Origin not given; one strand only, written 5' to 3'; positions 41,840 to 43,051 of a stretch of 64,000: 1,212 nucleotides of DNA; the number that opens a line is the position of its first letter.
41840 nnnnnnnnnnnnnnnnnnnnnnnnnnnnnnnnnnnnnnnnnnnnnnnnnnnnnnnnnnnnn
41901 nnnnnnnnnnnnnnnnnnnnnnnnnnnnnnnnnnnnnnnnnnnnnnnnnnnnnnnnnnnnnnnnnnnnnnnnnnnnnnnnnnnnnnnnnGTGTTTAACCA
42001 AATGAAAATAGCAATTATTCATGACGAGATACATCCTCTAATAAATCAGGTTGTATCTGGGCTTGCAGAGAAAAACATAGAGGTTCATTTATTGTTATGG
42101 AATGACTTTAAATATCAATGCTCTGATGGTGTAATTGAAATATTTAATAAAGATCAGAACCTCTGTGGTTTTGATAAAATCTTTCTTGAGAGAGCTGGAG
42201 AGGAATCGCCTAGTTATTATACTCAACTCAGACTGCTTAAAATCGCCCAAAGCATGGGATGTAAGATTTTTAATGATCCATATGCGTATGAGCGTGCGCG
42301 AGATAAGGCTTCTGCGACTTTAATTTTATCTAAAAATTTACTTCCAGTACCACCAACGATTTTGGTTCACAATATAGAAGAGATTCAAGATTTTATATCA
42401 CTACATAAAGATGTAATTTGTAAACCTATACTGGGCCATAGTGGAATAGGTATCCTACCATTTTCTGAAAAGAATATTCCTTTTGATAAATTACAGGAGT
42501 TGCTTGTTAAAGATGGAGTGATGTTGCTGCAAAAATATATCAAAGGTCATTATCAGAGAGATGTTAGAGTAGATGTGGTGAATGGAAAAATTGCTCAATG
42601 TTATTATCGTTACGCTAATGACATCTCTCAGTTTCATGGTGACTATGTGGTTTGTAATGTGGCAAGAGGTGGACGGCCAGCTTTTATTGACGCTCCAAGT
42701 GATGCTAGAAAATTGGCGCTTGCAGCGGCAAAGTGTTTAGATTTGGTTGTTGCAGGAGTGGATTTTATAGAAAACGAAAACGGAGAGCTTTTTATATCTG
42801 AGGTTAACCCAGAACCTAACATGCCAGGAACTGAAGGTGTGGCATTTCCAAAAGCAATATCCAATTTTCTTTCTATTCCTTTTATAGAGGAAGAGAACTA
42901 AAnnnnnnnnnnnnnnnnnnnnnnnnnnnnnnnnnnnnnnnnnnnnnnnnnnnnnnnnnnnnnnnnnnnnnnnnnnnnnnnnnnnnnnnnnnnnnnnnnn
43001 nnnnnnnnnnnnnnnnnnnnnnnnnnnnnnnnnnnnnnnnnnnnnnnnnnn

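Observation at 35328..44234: Sigma54-controlled, compositionally foreign ligase-based biosynthesis and export cluster (atypical rSAM, racemase, ABC-2 exporter, PaaK-like ligase, two ATP-grasp ligases)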

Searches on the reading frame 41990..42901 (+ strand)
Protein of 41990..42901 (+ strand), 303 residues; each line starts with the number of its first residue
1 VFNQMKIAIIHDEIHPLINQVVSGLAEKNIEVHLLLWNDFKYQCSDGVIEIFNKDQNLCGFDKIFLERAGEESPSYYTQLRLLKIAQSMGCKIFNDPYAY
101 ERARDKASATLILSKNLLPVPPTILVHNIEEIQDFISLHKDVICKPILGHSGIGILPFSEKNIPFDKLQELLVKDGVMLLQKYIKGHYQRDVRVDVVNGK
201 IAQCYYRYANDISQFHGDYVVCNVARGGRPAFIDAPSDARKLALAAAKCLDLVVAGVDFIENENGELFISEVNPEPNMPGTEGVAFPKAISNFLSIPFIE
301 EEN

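Call 5: search_protein_families(library=pfam, proteins=[window:41990-42901:+], max_evalue=0.01)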
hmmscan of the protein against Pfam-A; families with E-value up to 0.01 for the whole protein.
window:41990-42901:+ (303 aa): 6 families
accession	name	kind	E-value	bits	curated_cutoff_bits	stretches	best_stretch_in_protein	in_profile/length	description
PF08443.16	RimK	-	6.9e-21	75.1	21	1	103-281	1-172/188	RimK-like ATP-grasp domain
PF02955.21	GSH-S_ATP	-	1e-13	51.5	23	1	120-264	12-156/175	Prokaryotic glutathione synthetase, ATP-grasp domain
PF14397.11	ATPgrasp_ST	-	3.7e-08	33.3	31.4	1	92-160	8-81/278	Sugar-transfer associated ATP-grasp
PF02655.19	ATP-grasp_3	-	4.3e-08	33.8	23.2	1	104-275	2-156/160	ATP-grasp domain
PF14398.11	ATPgrasp_YheCD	-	5.1e-07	29.7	26.8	1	120-160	29-69/255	YheC/D like ATP-grasp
PF07478.18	Dala_Dala_lig_C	-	0.00017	21.6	24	1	142-290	39-188/204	D-ala D-ala ligase C-terminus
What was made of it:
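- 41990..42901 (+): g7: RimK-family ATP-grasp ligase (303 aa). The start is possibly the ATG at 42002. Pfam RimK 75.1 bits against a cut-off of 21 (call 5).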

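Call 6: search_protein_families(library=ncbifam, proteins=[window:41990-42901:+], max_evalue=0.01)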
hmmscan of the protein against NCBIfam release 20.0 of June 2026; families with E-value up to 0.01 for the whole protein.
window:41990-42901:+ (303 aa): 23 families
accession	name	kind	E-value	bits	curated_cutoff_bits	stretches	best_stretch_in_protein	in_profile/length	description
NF040720.1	MptN_Meth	equivalog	2.1e-42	145.2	350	1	7-280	2-273/291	tetrahydromethanopterin:alpha-L-glutamate ligase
TIGR00768.1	rimK_fam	subfamily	3.8e-38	131.4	143.4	1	6-281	1-260/276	RimK family alpha-L-glutamate ligase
TIGR02144.1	LysX_arch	equivalog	7.2e-23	81.1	275.6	1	75-279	57-257/281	lysine biosynthesis protein LysX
TIGR04356.1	grasp_GAK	hypoth_equivalog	1.9e-20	73.1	300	1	50-267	43-254/287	GAK system ATP-grasp enzyme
NF003573.0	PRK05246.1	equivalog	2.3e-18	66.1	272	1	54-263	73-278/316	glutathione synthase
NF007764.0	PRK10446.1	equivalog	3.2e-17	62.7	331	1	50-284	47-273/300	30S ribosomal protein S6--L-glutamate ligase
TIGR01380.1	glut_syn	equivalog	1.4e-16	60.4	299.05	1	58-262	76-276/312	glutathione synthase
NF009110.0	PRK12458.1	subfamily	2e-12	46.8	408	1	58-209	83-239/349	glutathione synthetase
TIGR04187.1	GRASP_SAV_5884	subfamily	2.3e-10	40.2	350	1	87-275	105-289/312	ATP-grasp ribosomal peptide maturase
TIGR04443.1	F420_CofF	equivalog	1.5e-09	37.3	300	1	82-283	69-262/283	coenzyme gamma-F420-2:alpha-L-glutamate ligase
NF002378.0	PRK01372.1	subfamily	6.5e-09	34.9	243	1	103-281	98-274/305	D-alanine--D-alanine ligase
TIGR02068.2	cya_phycin_syn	equivalog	2.7e-08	32.3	850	1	99-207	207-314/862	cyanophycin synthetase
NF038074.1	fam_STM4014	hypoth_equivalog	1.9e-06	27.4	175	0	68-158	75-174/349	STM4014 family protein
TIGR04185.1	ATPgraspMvdC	equivalog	1e-05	24.8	425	1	95-275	113-294/318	MvdC family ATP-grasp ribosomal peptide maturase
TIGR01205.1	D_ala_D_alaTIGR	subfamily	1.4e-05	24.2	245.65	1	103-289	104-298/318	D-alanine--D-alanine ligase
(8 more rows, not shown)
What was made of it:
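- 41990..42901 (+): MptN 145 bits and TIGR00768 131.4 bits against 143.4, both below cut-off (call 6).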

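Call 95: search_protein_families(library=padloc, proteins=[window:41990-42901:+], max_evalue=0.001)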
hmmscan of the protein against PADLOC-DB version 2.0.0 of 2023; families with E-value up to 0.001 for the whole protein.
window:41990-42901:+ (303 aa): 0 families
